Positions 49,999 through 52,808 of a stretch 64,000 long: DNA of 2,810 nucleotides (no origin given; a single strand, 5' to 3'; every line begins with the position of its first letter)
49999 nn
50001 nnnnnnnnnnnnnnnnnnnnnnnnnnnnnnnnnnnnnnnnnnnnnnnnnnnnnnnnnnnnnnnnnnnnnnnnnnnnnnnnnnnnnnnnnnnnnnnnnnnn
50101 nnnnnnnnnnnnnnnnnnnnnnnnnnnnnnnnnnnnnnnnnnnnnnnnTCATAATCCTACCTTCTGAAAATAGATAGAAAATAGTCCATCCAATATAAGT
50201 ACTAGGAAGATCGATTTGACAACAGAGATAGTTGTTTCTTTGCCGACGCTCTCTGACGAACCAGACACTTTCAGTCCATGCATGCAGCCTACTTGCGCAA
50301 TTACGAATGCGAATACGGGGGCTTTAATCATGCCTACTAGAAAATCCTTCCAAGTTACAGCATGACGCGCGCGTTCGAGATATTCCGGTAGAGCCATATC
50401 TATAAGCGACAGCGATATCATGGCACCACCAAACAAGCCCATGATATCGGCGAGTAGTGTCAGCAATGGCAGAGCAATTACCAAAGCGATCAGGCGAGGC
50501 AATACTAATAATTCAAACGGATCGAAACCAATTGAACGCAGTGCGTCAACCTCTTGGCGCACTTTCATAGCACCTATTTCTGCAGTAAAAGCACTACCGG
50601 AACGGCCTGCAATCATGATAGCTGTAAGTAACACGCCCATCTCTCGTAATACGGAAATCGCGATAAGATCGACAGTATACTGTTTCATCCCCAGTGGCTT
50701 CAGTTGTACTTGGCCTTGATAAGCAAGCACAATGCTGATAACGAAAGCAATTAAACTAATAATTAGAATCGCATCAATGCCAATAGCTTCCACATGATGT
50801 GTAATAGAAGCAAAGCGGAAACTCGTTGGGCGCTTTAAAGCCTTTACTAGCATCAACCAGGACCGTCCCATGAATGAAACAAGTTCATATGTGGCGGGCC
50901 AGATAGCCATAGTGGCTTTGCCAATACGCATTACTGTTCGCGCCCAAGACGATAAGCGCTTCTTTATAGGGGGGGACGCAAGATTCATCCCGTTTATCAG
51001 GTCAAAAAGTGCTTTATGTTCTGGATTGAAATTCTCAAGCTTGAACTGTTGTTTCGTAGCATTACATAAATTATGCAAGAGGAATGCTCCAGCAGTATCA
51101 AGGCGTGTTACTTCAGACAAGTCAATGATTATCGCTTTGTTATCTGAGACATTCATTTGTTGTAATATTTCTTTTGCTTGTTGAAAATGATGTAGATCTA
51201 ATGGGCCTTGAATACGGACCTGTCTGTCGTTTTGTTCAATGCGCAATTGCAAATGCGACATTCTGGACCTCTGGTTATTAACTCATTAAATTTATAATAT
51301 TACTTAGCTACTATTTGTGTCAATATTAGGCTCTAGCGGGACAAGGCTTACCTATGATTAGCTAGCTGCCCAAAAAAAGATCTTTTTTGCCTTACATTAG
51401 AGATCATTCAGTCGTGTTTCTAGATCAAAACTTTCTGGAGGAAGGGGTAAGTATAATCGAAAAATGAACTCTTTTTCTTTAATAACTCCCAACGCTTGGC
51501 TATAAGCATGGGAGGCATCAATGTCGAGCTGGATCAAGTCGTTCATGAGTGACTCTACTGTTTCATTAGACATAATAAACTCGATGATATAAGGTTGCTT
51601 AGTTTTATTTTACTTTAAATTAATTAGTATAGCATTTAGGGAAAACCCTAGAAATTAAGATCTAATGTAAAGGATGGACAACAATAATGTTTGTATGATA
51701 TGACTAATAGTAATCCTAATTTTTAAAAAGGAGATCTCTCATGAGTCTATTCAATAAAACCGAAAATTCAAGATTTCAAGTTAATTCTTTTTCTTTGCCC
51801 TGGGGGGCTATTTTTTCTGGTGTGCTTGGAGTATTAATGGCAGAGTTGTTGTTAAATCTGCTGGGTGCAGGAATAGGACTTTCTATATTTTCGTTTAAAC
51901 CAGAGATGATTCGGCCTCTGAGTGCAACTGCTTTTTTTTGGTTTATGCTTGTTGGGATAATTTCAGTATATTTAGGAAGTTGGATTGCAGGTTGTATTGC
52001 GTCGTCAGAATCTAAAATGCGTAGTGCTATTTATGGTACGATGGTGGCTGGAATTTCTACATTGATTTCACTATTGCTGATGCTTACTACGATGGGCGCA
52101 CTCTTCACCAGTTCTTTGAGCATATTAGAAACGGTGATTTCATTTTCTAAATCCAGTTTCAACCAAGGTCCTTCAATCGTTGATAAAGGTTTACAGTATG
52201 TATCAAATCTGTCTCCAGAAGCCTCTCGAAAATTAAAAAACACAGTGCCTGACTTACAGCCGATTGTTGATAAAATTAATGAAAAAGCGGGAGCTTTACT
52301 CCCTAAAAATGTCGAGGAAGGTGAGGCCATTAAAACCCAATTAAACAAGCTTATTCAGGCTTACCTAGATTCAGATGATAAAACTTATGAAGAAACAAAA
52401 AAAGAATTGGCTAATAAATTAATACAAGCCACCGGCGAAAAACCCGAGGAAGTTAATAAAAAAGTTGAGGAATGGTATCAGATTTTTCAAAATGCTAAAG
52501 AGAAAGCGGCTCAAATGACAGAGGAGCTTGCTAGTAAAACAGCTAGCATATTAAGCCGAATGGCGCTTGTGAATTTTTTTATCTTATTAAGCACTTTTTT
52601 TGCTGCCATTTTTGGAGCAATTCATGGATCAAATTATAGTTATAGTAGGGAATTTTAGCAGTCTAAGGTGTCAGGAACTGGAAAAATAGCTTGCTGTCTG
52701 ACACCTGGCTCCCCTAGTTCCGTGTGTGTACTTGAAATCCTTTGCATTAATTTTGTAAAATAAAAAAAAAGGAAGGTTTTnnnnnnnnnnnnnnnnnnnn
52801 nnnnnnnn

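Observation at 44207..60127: Five copies of a 14-bp dyad box, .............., found only in promoters of accessory genes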

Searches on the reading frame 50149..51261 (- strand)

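Call 12: search_protein_families(library=pfam, proteins=[window:50149-51261:-], max_evalue=0.01)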
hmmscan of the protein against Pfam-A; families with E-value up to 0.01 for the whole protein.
window:50149-51261:- (370 aa): 3 families
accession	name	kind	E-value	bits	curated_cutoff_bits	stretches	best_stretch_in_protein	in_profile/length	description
PF02405.21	MlaE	-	3.2e-73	246.3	22.5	1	154-363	2-211/212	Permease MlaE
PF01740.26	STAS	-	1e-08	35.3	22.6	1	5-86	3-88/106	STAS domain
PF13466.11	STAS_2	-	5.5e-06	26.9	29.2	1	15-89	1-77/80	STAS domain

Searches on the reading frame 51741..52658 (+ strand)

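Call 12: search_protein_families(library=pfam, proteins=[window:51741-52658:+], max_evalue=0.01)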
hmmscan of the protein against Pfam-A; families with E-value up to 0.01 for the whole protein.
window:51741-52658:+ (305 aa): 3 families
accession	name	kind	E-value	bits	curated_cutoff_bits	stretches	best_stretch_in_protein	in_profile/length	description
PF18801.6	RapH_N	-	0.0015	18.9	27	0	235-283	4-53/62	response regulator aspartate phosphatase H, N terminal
PF00435.27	Spectrin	-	0.0042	18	29.9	0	163-208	44-89/105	Spectrin repeat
PF15456.11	Uds1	-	0.0086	16.7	28.8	0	201-272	57-121/123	Up-regulated During Septation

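Call 49: search_protein_families(library=ncbifam, proteins=[window:51741-52658:+], max_evalue=0.001)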
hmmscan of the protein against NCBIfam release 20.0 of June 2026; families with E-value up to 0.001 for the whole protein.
window:51741-52658:+ (305 aa): 0 families

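Call 97: search_protein_families(library=padloc, proteins=[window:51741-52658:+], max_evalue=0.001)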
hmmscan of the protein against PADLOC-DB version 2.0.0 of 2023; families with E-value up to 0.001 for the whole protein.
window:51741-52658:+ (305 aa): 0 families
